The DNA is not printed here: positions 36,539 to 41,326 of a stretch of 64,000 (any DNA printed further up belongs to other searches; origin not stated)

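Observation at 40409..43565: Four tandem ~180-aa C-terminal modules with evidence of recent gene conversion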

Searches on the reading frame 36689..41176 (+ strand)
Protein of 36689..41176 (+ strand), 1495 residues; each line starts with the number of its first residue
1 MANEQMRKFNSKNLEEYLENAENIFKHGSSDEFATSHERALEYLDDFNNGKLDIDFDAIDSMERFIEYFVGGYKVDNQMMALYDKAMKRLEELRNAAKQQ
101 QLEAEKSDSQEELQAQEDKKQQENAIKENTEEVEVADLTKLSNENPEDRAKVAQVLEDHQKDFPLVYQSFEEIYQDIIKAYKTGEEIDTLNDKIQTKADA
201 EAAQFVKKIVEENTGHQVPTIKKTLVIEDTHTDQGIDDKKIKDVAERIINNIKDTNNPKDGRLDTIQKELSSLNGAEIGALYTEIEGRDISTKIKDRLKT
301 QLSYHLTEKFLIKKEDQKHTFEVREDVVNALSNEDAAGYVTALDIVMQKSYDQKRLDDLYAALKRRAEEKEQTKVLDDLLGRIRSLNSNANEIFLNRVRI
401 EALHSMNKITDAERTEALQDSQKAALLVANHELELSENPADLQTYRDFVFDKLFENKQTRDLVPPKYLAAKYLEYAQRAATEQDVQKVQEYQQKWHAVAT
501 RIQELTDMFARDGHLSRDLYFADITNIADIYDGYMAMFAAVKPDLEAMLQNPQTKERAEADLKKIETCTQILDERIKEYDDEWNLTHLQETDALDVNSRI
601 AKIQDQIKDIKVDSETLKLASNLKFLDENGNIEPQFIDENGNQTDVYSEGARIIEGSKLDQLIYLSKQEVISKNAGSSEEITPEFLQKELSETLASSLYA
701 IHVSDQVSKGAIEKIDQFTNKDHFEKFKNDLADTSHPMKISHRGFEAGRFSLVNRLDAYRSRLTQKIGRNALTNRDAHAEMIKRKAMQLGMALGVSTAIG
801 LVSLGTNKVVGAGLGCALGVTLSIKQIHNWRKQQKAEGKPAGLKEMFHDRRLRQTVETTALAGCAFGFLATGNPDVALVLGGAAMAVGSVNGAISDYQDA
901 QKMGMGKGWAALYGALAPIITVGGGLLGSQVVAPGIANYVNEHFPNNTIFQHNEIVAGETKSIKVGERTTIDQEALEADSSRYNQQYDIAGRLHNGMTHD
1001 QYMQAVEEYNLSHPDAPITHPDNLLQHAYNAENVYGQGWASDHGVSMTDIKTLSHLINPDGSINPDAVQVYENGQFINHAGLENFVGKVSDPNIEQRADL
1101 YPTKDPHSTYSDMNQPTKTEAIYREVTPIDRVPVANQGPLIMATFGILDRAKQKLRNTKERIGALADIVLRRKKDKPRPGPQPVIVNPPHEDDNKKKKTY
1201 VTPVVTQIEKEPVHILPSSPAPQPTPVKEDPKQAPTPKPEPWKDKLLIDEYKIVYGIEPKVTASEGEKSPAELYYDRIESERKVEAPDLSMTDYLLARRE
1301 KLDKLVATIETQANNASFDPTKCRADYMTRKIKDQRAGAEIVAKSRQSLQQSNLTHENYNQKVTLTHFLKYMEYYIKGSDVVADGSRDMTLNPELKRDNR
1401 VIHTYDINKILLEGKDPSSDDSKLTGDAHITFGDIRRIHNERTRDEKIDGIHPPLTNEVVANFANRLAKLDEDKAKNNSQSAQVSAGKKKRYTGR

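Call 6: search_protein_families(library=pfam, proteins=[window:36689-41173:+], max_evalue=1)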
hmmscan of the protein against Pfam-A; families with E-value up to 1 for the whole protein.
window:36689-41173:+ (1495 aa): 2 families
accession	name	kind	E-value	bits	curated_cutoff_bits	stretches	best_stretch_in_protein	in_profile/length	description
PF18932.5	DUF5681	-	0.097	13.7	27.5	1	298-350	20-72/77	Family of unknown function (DUF5681)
PF17583.7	DUF5484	-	0.27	11.4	27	0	623-633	32-42/43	Family of unknown function (DUF5484)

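Call 7: search_protein_families(library=ncbifam, proteins=[window:36689-41173:+], max_evalue=1)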
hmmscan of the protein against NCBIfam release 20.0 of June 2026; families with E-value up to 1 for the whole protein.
window:36689-41173:+ (1495 aa): 0 families

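Call 13: find_encoding_contigs(protein=window:36689-41176:+, flank=10000, max_places=6)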
Protein window:36689-41176:+ (1495 aa): 2 contigs read that carry it; 1 place shown.
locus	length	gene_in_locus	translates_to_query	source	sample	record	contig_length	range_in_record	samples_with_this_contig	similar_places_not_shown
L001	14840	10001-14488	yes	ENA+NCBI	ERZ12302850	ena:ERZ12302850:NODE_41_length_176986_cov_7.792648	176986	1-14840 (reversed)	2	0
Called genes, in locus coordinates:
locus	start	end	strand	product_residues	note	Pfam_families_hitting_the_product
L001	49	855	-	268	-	PF04402:SIMPL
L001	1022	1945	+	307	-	PF03631:Virul_fac_BrkB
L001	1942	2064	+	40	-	-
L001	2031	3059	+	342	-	PF00154:RecA_N, PF08423:Rad51, PF06745:ATPase (weak), PF01637:ATPase_2 (weak), PF27531:MT3502_N (weak), PF02283:CobU (weak), PF21096:RecA_C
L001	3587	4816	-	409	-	PF01743:PolyA_pol, PF12627:PolyA_pol_RNAbd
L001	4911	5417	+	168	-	PF06776:IalB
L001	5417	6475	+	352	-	PF21016:RlmN_N, PF04055:Radical_SAM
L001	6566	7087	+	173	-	PF03703:bPH_2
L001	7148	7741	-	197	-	PF05494:MlaC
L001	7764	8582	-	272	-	PF04333:MlaA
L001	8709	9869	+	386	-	PF00155:Aminotran_1_2 (weak), PF01041:DegT_DnrJ_EryC1, PF01212:Beta_elim_lyase (faint)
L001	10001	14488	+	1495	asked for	-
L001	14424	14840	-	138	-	?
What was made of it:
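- One has k-mer coverage of only about 8 (contig name, call 13).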

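Call 20: find_homologous_proteins(query=window:36689-41173:+, max_evalue=0.001)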
Query window:36689-41173:+ (1495 aa): 2 proteins with E <= 0.001 among 8000 candidates.
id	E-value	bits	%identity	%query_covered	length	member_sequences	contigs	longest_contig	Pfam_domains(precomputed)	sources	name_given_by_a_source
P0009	0.0e+0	3346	100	100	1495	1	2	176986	-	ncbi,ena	-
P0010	0.0e+0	2609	79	79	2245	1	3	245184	PF21635.3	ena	-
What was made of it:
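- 36689..41176 (+): ORF1, 1495 aa. It has no signal peptide. In order it contains an acidic helical N-terminal region, a conserved helical domain (aa 381-770), five Gly/Ala-rich membrane helices, a post-membrane alpha/beta domain, a basic amphipathic segment, a Pro-rich spacer, and module M1. The exact protein is found in ENA/NCBI assemblies (calls 13, 20).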

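Call 22: find_encoding_contigs(protein=P0010, flank=10000, max_places=6)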
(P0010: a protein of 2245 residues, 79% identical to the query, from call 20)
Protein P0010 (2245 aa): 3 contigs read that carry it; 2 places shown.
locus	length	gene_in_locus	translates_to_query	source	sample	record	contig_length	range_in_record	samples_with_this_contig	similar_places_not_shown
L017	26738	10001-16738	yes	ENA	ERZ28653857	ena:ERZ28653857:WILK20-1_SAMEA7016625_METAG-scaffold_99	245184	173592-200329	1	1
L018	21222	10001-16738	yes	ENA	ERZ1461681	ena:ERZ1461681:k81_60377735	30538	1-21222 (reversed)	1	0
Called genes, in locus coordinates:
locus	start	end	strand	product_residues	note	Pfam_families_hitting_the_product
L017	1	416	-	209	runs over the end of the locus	PF00574:CLP_protease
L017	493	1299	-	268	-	PF04402:SIMPL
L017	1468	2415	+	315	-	PF03631:Virul_fac_BrkB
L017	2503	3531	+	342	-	PF00154:RecA_N, PF08423:Rad51, PF06745:ATPase (weak), PF01637:ATPase_2 (weak), PF27531:MT3502_N (weak), PF02283:CobU (weak), PF21096:RecA_C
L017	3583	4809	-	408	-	PF01743:PolyA_pol, PF12627:PolyA_pol_RNAbd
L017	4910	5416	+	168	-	PF06776:IalB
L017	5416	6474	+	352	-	PF21016:RlmN_N, PF04055:Radical_SAM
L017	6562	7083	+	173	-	PF03703:bPH_2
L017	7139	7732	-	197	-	PF05494:MlaC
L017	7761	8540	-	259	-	PF04333:MlaA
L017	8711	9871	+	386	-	PF00155:Aminotran_1_2 (weak), PF01041:DegT_DnrJ_EryC1, PF01212:Beta_elim_lyase (faint)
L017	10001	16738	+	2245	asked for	PF21635:Mov-10_helical (faint)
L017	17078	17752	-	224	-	-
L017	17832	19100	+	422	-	PF00675:Peptidase_M16, PF05193:Peptidase_M16_C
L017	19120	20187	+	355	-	PF04326:SLFN_AlbA_2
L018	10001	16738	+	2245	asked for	PF21635:Mov-10_helical (faint)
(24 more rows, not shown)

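Call 44: search_solved_structures(query=window:36689-41173:+, max_evalue=1)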
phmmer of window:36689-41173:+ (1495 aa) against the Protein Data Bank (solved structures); distinct sequences matched with E-value up to 1: 1.
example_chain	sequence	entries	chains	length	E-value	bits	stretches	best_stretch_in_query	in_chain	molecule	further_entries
1qsd_A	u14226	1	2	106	0.51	11.2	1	119-193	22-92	PROTEIN (BETA-TUBULIN BINDING POST-CHAPERONIN COFACTOR)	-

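Call 55: search_protein_families(library=phrogs, proteins=[window:36689-41173:+], max_evalue=0.01)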
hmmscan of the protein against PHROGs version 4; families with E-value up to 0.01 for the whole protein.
window:36689-41173:+ (1495 aa): 1 family
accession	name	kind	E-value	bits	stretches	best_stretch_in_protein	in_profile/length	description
phrog_24052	-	unknown function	0.0049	17.7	0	1-68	1-68/118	-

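Call 56: search_protein_families(library=padloc, proteins=[window:36689-41173:+], max_evalue=0.01)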
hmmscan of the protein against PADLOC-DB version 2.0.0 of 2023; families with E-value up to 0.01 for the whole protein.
window:36689-41173:+ (1495 aa): 1 family
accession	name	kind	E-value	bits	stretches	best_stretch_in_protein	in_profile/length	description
PDLC04022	PD-T4-1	-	0.0041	14.5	0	442-508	14-79/216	-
